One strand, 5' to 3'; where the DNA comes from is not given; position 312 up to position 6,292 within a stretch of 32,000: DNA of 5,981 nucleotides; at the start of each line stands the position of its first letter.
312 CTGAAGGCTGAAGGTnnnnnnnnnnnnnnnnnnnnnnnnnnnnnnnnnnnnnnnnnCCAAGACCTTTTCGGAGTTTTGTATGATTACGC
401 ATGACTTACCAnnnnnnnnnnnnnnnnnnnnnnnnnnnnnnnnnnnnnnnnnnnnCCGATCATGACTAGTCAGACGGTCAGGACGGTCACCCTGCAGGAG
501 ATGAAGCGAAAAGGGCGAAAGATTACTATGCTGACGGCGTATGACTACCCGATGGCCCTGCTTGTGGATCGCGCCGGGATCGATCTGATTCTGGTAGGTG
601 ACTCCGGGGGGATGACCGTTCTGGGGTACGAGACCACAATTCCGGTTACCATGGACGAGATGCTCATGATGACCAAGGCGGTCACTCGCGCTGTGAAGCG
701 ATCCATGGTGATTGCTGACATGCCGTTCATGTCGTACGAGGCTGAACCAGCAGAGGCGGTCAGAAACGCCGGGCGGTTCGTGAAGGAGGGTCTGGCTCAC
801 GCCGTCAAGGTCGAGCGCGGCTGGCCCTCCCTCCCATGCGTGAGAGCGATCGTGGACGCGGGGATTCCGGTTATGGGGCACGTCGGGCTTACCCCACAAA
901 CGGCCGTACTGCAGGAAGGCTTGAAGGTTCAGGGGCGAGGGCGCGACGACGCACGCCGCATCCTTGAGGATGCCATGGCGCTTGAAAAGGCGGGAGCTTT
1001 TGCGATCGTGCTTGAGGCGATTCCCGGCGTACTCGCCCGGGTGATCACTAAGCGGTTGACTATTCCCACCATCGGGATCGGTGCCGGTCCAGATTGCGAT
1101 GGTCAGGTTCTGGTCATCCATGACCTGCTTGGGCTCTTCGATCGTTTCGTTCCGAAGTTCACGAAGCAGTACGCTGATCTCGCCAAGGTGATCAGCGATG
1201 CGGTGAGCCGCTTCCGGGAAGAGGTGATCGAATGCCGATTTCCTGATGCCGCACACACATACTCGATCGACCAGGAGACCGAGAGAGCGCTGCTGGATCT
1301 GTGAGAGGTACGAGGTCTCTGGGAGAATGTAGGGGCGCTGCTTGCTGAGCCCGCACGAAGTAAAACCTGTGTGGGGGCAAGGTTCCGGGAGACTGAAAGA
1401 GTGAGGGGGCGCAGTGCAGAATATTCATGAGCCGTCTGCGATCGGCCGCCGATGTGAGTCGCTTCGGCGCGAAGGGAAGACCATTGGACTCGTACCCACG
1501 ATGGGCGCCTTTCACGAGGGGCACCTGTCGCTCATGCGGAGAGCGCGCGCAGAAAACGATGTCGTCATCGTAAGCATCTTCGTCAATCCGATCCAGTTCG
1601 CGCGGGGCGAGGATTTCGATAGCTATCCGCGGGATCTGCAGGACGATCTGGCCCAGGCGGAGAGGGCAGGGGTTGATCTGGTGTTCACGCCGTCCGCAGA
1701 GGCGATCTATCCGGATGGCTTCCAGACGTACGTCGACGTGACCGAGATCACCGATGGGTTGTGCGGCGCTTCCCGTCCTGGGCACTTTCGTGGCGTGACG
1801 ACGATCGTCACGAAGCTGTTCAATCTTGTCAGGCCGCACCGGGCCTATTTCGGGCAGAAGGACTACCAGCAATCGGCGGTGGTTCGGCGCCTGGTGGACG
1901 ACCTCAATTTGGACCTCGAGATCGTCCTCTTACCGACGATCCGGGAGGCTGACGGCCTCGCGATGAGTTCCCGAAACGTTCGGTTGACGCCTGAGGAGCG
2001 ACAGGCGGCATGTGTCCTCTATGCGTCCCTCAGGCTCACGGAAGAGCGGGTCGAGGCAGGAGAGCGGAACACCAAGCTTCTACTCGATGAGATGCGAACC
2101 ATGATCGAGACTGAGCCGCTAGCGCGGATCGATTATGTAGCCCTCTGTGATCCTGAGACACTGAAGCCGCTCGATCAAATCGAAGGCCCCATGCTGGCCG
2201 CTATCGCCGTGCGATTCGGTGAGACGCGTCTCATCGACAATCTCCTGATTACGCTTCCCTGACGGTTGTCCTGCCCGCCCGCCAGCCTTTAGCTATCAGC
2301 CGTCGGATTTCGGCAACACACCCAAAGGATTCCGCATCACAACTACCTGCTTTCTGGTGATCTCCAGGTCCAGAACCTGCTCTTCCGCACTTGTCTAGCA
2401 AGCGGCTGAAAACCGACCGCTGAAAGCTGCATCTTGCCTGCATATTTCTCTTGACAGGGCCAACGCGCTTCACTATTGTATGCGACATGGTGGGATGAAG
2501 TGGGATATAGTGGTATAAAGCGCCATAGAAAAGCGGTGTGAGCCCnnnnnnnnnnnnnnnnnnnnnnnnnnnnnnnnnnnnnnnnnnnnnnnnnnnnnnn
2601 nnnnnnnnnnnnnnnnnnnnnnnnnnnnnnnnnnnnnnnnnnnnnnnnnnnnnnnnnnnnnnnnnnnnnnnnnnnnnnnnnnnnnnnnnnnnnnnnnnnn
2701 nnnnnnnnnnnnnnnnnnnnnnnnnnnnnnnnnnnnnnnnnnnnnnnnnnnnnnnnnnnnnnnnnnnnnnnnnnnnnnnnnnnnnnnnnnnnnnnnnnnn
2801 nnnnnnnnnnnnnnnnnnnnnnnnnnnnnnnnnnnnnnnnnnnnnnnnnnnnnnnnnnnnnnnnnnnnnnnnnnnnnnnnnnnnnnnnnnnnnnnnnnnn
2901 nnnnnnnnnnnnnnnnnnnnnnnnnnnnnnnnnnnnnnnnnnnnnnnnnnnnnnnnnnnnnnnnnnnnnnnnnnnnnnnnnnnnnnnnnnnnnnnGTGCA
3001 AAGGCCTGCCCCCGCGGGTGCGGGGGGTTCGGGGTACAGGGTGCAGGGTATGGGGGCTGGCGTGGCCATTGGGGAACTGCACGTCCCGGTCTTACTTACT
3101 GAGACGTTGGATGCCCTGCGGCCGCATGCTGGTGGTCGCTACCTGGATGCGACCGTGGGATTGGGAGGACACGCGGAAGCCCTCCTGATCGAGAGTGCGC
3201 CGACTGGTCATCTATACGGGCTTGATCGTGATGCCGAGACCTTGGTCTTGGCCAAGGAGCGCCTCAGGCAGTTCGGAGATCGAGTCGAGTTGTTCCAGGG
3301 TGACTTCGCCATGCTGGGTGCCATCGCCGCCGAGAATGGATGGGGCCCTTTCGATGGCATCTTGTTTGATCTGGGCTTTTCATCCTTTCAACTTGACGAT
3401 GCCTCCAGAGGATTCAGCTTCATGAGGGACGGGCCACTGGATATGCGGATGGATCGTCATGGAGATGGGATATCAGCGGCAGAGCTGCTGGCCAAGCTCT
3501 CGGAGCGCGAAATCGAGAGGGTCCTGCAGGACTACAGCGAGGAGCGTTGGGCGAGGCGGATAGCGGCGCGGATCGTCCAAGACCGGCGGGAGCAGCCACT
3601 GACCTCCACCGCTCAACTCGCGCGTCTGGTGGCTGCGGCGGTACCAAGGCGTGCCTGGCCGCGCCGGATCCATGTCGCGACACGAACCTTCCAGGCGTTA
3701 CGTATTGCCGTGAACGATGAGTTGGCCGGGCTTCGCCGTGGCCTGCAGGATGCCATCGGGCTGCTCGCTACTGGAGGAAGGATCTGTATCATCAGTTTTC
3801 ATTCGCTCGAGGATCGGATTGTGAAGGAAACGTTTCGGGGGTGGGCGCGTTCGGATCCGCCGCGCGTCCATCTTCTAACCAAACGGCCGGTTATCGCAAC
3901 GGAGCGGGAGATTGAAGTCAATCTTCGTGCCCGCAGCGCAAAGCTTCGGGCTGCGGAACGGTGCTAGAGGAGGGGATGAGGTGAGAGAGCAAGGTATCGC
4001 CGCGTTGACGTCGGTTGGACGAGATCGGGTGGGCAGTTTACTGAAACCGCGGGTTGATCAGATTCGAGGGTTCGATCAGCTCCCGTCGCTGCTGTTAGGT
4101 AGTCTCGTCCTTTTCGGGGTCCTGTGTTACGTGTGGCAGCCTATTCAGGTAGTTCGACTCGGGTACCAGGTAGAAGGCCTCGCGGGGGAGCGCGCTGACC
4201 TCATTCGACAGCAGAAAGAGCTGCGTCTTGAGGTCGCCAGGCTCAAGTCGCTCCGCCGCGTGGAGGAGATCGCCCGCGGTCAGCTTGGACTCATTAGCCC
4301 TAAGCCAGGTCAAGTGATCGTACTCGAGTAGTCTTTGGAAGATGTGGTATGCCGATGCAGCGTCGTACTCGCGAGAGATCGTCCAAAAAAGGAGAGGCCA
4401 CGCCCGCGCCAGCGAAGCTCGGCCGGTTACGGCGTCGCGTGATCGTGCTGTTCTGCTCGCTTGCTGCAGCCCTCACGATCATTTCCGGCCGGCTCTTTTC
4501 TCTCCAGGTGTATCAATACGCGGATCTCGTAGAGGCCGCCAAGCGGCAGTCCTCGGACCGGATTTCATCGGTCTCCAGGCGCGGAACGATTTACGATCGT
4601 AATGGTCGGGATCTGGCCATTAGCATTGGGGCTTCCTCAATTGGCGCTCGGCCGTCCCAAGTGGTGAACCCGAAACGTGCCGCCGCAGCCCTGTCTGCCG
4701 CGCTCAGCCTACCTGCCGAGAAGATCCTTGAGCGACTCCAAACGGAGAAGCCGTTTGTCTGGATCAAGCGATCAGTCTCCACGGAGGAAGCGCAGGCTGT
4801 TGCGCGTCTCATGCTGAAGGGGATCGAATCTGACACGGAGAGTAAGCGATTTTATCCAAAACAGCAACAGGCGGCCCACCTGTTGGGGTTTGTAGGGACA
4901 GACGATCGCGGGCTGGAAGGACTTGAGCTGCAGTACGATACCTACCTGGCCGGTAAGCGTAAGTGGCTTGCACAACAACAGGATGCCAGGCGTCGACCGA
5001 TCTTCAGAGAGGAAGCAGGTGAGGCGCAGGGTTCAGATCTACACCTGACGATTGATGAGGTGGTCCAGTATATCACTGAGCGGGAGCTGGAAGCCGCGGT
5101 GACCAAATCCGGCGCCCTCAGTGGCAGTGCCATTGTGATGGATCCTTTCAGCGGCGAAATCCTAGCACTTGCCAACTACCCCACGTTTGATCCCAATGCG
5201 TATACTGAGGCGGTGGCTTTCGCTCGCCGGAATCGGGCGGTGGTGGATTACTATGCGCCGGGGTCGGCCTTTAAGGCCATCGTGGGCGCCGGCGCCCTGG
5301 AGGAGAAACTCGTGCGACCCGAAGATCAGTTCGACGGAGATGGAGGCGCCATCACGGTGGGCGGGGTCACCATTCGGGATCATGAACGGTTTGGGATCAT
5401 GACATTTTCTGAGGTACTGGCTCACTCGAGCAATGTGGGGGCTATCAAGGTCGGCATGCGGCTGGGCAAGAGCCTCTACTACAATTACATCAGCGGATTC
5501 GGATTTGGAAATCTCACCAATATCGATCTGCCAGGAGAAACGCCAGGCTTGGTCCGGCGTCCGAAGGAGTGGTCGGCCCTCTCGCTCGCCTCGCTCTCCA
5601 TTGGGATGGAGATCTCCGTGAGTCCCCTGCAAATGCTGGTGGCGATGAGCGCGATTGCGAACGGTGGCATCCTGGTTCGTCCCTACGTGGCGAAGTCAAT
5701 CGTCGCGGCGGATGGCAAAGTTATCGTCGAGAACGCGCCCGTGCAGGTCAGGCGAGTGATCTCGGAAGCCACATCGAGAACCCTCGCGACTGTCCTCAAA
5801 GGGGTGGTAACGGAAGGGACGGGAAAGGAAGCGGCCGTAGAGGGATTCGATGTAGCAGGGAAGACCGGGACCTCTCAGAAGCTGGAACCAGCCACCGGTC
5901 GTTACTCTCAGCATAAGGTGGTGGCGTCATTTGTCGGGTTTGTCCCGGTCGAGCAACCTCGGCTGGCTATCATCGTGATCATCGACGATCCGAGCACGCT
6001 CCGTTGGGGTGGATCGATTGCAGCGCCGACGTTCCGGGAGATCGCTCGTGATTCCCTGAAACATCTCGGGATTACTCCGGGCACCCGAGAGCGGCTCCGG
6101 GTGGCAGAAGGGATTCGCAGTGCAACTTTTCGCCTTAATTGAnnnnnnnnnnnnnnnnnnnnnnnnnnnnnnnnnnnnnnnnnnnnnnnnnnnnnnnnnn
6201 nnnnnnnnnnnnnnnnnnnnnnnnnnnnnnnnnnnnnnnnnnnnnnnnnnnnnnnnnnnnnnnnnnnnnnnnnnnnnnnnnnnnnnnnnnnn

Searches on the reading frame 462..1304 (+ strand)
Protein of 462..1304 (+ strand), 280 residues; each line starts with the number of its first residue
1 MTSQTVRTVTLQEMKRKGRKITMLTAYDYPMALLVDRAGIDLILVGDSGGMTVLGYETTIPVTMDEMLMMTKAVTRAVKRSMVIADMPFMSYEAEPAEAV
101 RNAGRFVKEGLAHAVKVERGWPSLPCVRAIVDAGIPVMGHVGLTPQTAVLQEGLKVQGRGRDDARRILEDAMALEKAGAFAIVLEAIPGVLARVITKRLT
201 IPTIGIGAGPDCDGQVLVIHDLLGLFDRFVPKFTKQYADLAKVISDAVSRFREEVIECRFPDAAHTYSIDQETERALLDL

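Call 6: search_protein_families(library=pfam, proteins=[window:462-1304:+], max_evalue=0.001)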
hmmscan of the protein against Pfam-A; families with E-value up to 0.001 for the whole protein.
window:462-1304:+ (280 aa): 2 families
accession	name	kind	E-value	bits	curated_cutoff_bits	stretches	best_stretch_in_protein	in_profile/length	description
PF02548.21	Pantoate_transf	-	3.6e-111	371.1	28.7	1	7-262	3-258/259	Ketopantoate hydroxymethyltransferase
PF13714.12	PEP_mutase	-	7.1e-06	26.2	31.5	1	12-112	2-100/240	Phosphoenolpyruvate phosphomutase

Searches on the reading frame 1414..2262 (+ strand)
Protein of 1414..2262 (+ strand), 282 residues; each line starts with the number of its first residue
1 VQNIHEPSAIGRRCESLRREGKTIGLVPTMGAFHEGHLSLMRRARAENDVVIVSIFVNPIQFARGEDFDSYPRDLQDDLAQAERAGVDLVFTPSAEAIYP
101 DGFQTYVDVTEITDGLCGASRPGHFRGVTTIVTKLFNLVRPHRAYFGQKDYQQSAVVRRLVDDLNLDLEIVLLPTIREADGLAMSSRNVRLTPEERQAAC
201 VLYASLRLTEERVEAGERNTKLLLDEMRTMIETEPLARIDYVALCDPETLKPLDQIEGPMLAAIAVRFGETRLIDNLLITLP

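Call 6: search_protein_families(library=pfam, proteins=[window:1414-2262:+], max_evalue=0.001)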
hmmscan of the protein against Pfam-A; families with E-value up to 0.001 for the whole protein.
window:1414-2262:+ (282 aa): 1 family
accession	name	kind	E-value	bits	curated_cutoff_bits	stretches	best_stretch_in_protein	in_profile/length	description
PF02569.21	Pantoate_ligase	-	8.3e-109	363.3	20.7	1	4-277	3-267/268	Pantoate-beta-alanine ligase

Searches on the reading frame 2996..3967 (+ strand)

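Call 6: search_protein_families(library=pfam, proteins=[window:2996-3967:+], max_evalue=0.001)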
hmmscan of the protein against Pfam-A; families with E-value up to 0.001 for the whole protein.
window:2996-3967:+ (323 aa): 3 families
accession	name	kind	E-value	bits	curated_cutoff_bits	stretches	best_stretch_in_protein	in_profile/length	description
PF01795.25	Methyltransf_5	-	1.1e-102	344.2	27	1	28-322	3-308/309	MraW methylase family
PF13847.12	Methyltransf_31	-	5.1e-05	23.4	27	1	44-124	2-80/145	Methyltransferase domain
PF13649.12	Methyltransf_25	-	0.00037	21.6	27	0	50-136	2-82/97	Methyltransferase domain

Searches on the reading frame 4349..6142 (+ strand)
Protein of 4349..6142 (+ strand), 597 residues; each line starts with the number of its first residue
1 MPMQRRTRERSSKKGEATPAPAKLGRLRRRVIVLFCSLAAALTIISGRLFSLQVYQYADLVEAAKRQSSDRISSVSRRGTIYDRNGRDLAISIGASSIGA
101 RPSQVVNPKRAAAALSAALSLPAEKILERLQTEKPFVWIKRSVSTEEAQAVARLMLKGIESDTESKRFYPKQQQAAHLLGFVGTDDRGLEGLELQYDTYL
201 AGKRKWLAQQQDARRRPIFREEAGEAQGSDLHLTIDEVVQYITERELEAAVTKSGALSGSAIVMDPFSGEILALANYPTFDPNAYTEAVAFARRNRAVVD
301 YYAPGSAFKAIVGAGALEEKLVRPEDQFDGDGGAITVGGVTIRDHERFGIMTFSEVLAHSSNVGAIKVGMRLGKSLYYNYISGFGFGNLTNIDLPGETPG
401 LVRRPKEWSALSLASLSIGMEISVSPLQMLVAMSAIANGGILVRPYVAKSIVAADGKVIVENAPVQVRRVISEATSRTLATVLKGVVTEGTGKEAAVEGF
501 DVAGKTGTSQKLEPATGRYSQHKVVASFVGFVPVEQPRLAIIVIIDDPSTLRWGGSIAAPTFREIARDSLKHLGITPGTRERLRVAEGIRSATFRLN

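Call 6: search_protein_families(library=pfam, proteins=[window:4349-6142:+], max_evalue=0.001)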
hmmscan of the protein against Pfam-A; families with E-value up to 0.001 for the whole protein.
window:4349-6142:+ (597 aa): 2 families
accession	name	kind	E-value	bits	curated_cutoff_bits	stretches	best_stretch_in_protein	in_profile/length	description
PF00905.27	Transpeptidase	-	7.9e-76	255.5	22.1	1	259-566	1-298/299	Penicillin binding protein transpeptidase domain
PF03717.20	PBP_dimer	-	2.9e-18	67.3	24.4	1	76-215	4-173/180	Penicillin-binding Protein dimerisation domain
